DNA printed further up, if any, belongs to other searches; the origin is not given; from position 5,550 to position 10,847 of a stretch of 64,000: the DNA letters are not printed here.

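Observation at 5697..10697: Intact single-chain Type ISP-like restriction-modification enzyme (Mrr nuclease, helicase, gamma N6A-MTase, TRD)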

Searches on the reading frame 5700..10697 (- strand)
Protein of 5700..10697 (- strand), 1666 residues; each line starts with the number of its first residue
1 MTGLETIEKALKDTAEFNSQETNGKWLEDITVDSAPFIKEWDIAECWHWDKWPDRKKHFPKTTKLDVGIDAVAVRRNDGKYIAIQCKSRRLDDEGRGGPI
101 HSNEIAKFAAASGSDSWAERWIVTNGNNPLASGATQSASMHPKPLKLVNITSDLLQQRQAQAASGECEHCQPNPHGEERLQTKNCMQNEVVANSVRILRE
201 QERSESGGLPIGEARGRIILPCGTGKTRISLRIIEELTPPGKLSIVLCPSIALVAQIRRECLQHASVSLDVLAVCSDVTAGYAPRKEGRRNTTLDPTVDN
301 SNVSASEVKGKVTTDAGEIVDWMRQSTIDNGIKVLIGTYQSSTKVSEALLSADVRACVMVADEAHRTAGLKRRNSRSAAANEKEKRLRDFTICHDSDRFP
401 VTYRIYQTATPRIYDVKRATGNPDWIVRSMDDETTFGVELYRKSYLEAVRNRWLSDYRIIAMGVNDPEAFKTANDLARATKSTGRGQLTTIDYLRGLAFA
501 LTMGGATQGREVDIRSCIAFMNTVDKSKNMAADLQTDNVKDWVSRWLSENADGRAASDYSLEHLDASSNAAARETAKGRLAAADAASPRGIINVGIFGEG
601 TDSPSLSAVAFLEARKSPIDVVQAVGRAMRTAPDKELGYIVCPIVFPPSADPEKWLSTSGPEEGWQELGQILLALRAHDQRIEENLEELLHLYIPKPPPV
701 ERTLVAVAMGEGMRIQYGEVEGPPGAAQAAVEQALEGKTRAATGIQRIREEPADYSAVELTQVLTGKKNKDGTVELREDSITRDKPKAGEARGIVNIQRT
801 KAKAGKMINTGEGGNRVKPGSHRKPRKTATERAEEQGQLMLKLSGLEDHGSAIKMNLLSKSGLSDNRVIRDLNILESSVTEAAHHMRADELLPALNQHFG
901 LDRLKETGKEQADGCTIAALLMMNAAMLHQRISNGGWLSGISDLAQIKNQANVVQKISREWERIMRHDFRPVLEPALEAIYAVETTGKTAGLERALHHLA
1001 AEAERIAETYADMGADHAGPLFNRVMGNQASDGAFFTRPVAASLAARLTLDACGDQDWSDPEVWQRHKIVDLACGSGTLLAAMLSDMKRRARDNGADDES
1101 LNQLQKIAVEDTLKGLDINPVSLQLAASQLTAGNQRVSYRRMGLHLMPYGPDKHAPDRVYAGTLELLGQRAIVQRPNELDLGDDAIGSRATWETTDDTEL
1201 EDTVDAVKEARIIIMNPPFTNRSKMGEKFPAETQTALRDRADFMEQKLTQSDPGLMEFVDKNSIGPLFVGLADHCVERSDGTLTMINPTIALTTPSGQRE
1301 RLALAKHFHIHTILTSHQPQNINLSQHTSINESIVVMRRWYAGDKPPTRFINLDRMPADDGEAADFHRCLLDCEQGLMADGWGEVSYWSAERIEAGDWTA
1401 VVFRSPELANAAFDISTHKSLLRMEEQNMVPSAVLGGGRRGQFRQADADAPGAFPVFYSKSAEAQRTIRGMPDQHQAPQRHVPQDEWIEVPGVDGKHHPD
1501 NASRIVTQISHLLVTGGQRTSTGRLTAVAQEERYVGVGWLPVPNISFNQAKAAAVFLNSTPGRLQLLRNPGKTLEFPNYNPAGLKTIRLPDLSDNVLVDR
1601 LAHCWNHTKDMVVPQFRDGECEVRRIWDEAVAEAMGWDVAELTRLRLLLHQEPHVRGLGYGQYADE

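Call 4: search_protein_families(library=pfam, proteins=[window:5700-10697:-], max_evalue=0.1)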
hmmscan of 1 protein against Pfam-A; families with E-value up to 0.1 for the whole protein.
window:5700-10697:- (1666 aa): 8 families
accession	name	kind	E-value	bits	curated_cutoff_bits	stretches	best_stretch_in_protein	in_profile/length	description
PF13156.12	Mrr_cat_2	-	1.8e-11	44.5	22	1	39-136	7-93/127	Restriction endonuclease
PF04851.21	ResIII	-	5.1e-11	43.2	22.5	1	202-377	20-141/164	Type III restriction enzyme, res subunit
PF00270.35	DEAD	-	2.6e-05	24.5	26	1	219-275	20-80/167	DEAD/DEAH box helicase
PF00271.37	Helicase_C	-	0.00031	21.4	23.5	1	558-631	39-109/110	Helicase conserved C-terminal domain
PF02384.22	N6_Mtase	-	0.0024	17.7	20.4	1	1029-1126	21-93/311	N-6 DNA Methylase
PF05175.20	MTS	-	0.0028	17.8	23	0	1065-1090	31-55/170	Methyltransferase small domain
PF00176.29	SNF2-rel_dom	-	0.047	13.2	24.9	1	223-371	27-141/290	SNF2-related domain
PF13649.12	Methyltransf_25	-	0.064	14.4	27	0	1110-1167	21-77/97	Methyltransferase domain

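Call 5: search_protein_families(library=ncbifam, proteins=[window:5700-10697:-], max_evalue=0.1)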
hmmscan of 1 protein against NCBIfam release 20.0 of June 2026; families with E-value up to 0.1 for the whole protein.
window:5700-10697:- (1666 aa): 12 families
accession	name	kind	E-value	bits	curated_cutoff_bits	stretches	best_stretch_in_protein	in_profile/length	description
TIGR04095.1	dnd_restrict_1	equivalog_domain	2.2e-07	30.2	600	1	589-652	341-404/451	DNA phosphorothioation system restriction enzyme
NF045503.1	repair_heli_XPB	equivalog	0.00044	18.9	610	1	213-273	203-260/548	DNA repair helicase XPB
NF033455.1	BREX_6_MTaseX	exception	0.0022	15.5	900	1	1061-1136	324-402/1319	BREX-6 system adenine-specific DNA-methyltransferase PglX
TIGR00595.1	priA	equivalog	0.0061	15.2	230.35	1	223-264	7-48/509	replication restart helicase PriA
NF010337.0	PRK13766.1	equivalog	0.01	13.9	610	0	218-264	35-82/781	Hef nuclease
NF004066.1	PRK05580.1-3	equivalog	0.012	13.9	813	1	223-257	281-315/788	primosomal protein N'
NF033451.1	BREX_2_MTaseX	equivalog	0.025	12.3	400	1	1065-1138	223-294/1185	BREX-2 system adenine-specific DNA-methyltransferase PglX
TIGR02987.1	met_A_Alw26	exception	0.031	13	353.5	0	1032-1220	3-123/523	Alw26I/Eco31I/Esp3I family type II restriction adenine-specific DNA-methyltransferase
NF004068.0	PRK05580.1-5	equivalog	0.039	12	1249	1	222-259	287-324/795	primosomal protein N'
NF004069.0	PRK05580.2-1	equivalog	0.057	11.8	767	1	222-259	135-172/612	primosomal protein N'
NF004065.0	PRK05580.1-1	equivalog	0.088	11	858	0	223-272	226-275/731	primosomal protein N'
NF047738.1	antiphage_MADS2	equivalog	0.098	10.9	720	0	1065-1105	331-372/654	methylation-associated defense system DNA methyltransferase MAD2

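Call 6: search_protein_families(library=padloc, proteins=[window:5700-10697:-], max_evalue=0.1)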
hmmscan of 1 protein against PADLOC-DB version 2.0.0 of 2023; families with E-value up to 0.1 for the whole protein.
window:5700-10697:- (1666 aa): 14 families
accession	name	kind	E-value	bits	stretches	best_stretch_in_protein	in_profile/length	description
PDLC03597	REase_MTase_IIG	-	1.8e-84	282.3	1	44-687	45-648/1646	Type IIG restriction enzyme-methyltransferase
PDLC03051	REase_MTase_I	-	3.1e-44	148.5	1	65-689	73-655/1591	Type I restriction enzyme-methyltransferase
PDLC02707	PbeA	-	6.9e-11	39.4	2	589-652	575-638/672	PbeA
PDLC02704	PbeA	-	1.1e-06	25.4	1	566-651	569-651/682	PbeA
PDLC03338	MTase_II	-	9.9e-05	19.2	1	1031-1131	128-214/604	Type II methyltransferase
PDLC03021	MTase_I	-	0.00011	19.1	1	1066-1128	185-243/491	Type I methyltransferase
PDLC03630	REase_MTase_IIG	-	0.00016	17.6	1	1061-1125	401-461/1100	Type IIG restriction enzyme-methyltransferase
PDLC02706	PbeA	-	0.00024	17.8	0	216-264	288-338/722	PbeA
PDLC02529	PglX|PglXI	-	0.0073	12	1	1066-1135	228-295/1189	PglX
PDLC02703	PbeA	-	0.0087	12.7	0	216-247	264-295/626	PbeA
PDLC03627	REase_MTase_IIG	-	0.014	11.1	1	1066-1239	407-592/1136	Type IIG restriction enzyme-methyltransferase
PDLC03658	mREase_IV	-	0.015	11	1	591-638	505-552/953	Type IV methyl-directed restriction enzyme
PDLC02525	PglX|PglXI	-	0.033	10.8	1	1068-1133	286-348/607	PglX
PDLC03348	MTase_II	-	0.037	10.5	1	1067-1128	248-307/727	Type II methyltransferase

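Call 7: search_solved_structures(query=window:5700-10697:-, max_evalue=1, show_alignments=2)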
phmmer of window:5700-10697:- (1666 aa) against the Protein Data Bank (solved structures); distinct sequences matched with E-value up to 1: 11.
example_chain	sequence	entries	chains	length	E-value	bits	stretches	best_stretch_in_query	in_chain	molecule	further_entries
4xqk_A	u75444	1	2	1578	1e-43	152.4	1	64-695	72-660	LlaBIII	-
5ffj_A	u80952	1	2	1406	1.3e-42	148.8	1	213-696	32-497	Endonuclease and methylase LlaGI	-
5fmf_1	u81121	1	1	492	0.011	16.4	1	194-274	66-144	DNA REPAIR HELICASE RAD25, SSL2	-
5sva_Z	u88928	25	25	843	0.023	15.4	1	194-274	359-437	DNA repair helicase RAD25 | General transcription and DNA repair factor IIH helicase subunit XPB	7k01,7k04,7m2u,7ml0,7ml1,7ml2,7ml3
6p66_A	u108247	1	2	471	0.028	15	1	213-258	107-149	DNA repair protein RAD25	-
2fwr_A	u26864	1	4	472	0.028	15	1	213-258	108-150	DNA repair protein RAD25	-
2fz4_A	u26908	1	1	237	0.049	14.2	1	213-258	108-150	DNA repair protein RAD25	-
6p4f_A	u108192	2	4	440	0.16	12.5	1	209-261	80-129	DNA-dependent ATPase XPBII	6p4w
5tnu_A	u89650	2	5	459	0.17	12.4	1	209-261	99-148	DNA-dependent ATPase XPBII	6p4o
5oqj_7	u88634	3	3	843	0.35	11.4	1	194-263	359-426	DNA repair helicase RAD25 | General transcription and DNA repair factor IIH helicase subunit XPB | General transcription and DNA repair factor IIH helicase subu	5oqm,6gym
7clg_A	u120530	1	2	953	0.45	11.1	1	591-638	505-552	Putative helicase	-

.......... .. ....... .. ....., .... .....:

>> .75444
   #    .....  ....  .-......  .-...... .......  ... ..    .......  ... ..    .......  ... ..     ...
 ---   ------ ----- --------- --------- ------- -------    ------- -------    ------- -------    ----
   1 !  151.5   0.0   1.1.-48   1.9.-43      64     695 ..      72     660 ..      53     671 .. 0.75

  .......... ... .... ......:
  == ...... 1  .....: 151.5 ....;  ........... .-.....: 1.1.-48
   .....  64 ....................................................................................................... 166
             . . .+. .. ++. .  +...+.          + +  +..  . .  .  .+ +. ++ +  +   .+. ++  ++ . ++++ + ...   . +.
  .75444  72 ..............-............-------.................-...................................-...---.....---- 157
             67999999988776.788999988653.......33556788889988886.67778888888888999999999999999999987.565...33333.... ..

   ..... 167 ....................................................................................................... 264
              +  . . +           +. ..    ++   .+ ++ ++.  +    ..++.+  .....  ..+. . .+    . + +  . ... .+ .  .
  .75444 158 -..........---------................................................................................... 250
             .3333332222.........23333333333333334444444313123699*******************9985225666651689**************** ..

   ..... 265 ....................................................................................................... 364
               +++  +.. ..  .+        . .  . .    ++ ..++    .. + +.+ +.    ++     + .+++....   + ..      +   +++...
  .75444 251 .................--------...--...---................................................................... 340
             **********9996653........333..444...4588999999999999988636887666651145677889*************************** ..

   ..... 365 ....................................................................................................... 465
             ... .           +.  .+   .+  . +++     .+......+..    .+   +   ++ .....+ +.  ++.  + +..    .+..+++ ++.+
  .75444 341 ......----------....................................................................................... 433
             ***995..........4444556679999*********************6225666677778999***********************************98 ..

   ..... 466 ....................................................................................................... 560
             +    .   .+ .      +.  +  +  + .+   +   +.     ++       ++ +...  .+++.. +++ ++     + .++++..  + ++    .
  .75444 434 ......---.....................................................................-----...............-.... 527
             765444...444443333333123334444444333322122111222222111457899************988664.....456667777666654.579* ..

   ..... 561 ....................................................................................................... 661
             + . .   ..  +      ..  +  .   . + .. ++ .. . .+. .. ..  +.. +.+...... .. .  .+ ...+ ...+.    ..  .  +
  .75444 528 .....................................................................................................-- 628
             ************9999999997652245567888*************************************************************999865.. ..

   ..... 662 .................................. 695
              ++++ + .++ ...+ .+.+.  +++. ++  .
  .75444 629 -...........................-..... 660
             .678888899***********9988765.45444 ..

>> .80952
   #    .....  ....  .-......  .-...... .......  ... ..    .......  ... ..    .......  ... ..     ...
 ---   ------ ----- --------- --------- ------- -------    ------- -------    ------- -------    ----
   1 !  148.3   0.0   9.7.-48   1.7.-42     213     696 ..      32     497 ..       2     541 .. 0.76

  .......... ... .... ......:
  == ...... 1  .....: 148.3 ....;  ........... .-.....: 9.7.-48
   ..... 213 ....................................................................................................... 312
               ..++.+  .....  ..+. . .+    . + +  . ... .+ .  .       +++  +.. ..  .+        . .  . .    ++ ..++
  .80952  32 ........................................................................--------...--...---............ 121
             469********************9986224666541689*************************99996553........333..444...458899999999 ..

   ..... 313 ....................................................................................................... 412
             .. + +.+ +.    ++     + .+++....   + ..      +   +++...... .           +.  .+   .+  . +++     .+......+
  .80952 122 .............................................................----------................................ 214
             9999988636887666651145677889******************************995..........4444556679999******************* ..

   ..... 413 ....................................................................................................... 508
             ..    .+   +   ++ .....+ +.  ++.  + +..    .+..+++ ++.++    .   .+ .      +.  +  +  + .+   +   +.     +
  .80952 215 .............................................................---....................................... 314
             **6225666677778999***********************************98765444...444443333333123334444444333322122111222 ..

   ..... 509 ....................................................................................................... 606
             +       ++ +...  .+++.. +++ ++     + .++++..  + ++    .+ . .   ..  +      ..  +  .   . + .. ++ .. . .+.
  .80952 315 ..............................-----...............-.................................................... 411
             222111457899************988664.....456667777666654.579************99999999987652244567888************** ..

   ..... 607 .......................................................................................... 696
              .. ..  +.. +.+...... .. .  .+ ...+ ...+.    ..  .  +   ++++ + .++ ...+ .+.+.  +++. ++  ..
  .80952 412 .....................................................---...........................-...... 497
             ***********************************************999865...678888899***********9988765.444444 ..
